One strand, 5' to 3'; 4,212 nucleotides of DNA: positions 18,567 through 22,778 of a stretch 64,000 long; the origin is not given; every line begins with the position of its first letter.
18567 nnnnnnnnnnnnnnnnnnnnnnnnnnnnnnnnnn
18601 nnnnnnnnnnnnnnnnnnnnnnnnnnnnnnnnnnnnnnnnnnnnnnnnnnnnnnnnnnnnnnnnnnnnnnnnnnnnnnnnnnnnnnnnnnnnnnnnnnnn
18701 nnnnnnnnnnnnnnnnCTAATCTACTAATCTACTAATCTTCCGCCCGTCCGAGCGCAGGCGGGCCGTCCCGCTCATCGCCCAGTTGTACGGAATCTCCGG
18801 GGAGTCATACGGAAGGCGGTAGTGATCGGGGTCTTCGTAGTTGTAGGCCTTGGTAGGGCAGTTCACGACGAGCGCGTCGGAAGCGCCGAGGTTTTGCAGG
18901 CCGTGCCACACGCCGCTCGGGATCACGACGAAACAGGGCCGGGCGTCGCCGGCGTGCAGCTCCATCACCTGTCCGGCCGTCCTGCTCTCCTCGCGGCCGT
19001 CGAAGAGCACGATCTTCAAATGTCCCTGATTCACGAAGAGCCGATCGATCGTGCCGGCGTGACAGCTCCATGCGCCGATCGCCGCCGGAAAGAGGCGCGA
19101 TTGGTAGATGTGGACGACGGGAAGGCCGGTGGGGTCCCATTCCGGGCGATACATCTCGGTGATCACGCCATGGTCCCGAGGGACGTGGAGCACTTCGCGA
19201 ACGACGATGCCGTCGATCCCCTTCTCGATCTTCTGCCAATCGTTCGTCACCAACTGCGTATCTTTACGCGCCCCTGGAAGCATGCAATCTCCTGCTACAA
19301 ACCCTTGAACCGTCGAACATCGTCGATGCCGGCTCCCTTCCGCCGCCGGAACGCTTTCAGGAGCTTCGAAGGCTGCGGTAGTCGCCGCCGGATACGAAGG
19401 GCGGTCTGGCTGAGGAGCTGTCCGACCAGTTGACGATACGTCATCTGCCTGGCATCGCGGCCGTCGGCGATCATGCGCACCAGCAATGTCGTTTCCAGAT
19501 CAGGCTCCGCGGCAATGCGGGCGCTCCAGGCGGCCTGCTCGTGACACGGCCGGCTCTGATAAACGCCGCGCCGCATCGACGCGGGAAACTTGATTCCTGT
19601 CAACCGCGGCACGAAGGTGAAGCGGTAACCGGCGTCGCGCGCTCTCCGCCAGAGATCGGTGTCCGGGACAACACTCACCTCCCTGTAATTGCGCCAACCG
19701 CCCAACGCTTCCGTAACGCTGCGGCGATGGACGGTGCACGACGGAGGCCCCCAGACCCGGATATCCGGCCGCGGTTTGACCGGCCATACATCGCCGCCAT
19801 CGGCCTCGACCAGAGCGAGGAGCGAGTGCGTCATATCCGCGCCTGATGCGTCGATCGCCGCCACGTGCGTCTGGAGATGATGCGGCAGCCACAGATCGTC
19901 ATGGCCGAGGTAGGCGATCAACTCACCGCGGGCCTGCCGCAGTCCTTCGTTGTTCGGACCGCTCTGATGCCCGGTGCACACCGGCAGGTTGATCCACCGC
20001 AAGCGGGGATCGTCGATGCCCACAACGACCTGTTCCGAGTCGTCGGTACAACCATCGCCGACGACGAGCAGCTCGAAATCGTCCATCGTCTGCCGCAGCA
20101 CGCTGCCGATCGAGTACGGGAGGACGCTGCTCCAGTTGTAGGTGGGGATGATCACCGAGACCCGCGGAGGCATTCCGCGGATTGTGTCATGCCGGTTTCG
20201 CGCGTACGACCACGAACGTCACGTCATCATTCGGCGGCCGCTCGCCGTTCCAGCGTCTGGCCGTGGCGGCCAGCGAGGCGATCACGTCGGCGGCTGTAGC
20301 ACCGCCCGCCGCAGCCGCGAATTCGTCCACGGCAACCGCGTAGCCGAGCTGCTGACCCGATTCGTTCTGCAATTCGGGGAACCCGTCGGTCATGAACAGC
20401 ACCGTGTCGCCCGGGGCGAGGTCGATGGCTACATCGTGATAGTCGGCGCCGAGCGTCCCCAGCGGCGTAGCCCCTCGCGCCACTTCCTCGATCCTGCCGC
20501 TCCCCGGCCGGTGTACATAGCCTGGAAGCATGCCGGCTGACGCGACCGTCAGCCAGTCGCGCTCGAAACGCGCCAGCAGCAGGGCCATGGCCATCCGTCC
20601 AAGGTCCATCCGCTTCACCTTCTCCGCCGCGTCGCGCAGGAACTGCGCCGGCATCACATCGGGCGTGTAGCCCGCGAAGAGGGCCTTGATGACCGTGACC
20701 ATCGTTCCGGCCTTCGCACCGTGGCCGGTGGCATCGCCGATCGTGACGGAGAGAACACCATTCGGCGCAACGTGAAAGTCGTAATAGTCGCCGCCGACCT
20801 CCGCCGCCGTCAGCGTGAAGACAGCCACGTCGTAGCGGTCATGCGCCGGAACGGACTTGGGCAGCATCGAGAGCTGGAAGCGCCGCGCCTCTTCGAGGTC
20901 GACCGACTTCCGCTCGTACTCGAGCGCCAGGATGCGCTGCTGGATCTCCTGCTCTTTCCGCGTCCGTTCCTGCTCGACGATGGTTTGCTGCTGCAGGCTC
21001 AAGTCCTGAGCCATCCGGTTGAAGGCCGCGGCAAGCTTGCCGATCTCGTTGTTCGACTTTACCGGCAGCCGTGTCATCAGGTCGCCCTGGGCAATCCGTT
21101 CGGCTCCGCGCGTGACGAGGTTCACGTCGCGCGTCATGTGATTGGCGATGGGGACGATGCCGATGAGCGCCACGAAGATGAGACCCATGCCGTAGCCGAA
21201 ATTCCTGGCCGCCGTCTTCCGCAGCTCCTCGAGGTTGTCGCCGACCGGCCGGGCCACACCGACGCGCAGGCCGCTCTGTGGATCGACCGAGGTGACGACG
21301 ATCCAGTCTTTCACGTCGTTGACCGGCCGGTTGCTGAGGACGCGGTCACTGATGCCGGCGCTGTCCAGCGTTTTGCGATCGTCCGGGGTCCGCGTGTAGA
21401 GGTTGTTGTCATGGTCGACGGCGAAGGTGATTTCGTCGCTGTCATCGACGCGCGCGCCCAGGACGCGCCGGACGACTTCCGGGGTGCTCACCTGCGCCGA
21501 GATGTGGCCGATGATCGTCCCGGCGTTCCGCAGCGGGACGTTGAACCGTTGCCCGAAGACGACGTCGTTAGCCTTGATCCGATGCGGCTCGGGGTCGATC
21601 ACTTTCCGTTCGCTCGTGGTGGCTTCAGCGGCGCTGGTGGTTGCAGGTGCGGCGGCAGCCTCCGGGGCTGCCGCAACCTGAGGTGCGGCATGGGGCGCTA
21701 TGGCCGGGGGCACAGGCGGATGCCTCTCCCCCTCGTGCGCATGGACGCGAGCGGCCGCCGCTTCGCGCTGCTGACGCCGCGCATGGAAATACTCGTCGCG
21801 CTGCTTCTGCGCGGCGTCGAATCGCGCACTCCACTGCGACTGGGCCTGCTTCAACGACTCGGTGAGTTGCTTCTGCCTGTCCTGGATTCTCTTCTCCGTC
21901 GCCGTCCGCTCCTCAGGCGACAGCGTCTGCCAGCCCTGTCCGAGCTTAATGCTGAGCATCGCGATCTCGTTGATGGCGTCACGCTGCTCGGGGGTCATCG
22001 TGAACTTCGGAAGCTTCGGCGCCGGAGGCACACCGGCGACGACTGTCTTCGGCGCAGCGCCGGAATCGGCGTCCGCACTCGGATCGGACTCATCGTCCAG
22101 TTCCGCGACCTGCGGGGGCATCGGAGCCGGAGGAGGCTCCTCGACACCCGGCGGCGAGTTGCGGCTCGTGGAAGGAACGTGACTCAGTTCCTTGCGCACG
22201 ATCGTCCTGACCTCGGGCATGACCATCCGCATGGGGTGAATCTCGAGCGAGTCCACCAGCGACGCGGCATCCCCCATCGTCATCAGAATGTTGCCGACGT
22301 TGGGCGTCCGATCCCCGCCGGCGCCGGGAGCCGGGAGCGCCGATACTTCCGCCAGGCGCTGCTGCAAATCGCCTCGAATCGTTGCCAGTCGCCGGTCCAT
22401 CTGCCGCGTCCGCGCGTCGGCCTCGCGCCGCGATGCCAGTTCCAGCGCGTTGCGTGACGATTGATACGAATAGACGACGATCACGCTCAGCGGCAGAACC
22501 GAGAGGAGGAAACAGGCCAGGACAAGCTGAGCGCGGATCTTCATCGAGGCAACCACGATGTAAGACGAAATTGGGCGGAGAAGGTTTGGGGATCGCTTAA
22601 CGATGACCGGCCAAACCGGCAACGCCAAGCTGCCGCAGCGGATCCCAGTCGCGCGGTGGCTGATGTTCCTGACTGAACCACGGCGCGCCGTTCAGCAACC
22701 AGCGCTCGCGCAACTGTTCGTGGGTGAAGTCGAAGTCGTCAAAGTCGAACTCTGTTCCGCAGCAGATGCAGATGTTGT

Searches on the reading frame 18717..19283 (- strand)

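Call 92: search_protein_families(library=pfam, proteins=[window:18717-19283:-], max_evalue=0.001)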
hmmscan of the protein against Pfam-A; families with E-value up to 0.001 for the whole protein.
window:18717-19283:- (188 aa): 2 families
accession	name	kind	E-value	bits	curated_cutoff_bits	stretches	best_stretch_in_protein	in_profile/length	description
PF00908.23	dTDP_sugar_isom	-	9.2e-06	25.9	27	1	84-171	71-153/168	dTDP-4-dehydrorhamnose 3,5-epimerase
PF07883.17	Cupin_2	-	2e-05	24.6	27.2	1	70-139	11-66/70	Cupin domain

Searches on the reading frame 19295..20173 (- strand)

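Call 92: search_protein_families(library=pfam, proteins=[window:19295-20173:-], max_evalue=0.001)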
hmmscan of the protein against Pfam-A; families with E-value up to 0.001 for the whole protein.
window:19295-20173:- (292 aa): 3 families
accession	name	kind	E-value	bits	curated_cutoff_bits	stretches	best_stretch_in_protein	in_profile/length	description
PF00535.33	Glycos_transf_2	-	2.9e-20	73.3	23.3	1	6-132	1-128/168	Glycosyl transferase family 2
PF13641.12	Glyco_tranf_2_3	-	1.8e-09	38.4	27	1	3-107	1-111/230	Glycosyltransferase like family 2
PF10111.15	Glyco_tranf_2_2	-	0.00014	21.8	27.3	1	6-105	1-104/276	Glycosyltransferase like family 2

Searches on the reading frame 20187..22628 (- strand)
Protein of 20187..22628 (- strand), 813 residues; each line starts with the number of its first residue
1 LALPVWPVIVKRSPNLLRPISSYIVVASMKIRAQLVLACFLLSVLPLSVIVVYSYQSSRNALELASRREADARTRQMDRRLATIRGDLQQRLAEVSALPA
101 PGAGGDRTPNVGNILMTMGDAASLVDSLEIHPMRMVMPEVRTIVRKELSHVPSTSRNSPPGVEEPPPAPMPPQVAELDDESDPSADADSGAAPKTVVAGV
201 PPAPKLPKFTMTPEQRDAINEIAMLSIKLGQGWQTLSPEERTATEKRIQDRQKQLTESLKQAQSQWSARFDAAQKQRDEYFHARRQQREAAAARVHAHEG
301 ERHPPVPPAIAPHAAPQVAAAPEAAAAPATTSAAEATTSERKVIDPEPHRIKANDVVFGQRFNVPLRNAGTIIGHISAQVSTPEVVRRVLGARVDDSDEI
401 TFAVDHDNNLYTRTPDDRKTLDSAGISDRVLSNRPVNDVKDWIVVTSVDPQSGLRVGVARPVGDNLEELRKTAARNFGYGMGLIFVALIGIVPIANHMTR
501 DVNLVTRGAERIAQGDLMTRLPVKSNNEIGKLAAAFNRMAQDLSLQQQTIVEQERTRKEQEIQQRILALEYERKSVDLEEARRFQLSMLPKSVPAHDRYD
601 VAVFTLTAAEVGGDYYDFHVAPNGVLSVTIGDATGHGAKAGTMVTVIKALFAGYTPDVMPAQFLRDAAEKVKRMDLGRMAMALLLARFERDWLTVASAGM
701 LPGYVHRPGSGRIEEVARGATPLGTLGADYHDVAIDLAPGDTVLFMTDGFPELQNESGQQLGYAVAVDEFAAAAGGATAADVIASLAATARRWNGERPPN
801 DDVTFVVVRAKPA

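Call 92: search_protein_families(library=pfam, proteins=[window:20187-22628:-], max_evalue=0.001)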
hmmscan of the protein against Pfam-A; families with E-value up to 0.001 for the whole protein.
window:20187-22628:- (813 aa): 2 families
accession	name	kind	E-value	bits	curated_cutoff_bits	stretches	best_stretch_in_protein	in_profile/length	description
PF07228.17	SpoIIE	-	2.3e-27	96.6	25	1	623-810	2-191/192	Stage II sporulation protein E (SpoIIE)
PF00672.30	HAMP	-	6.3e-13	49.3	25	1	494-543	2-51/53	HAMP domain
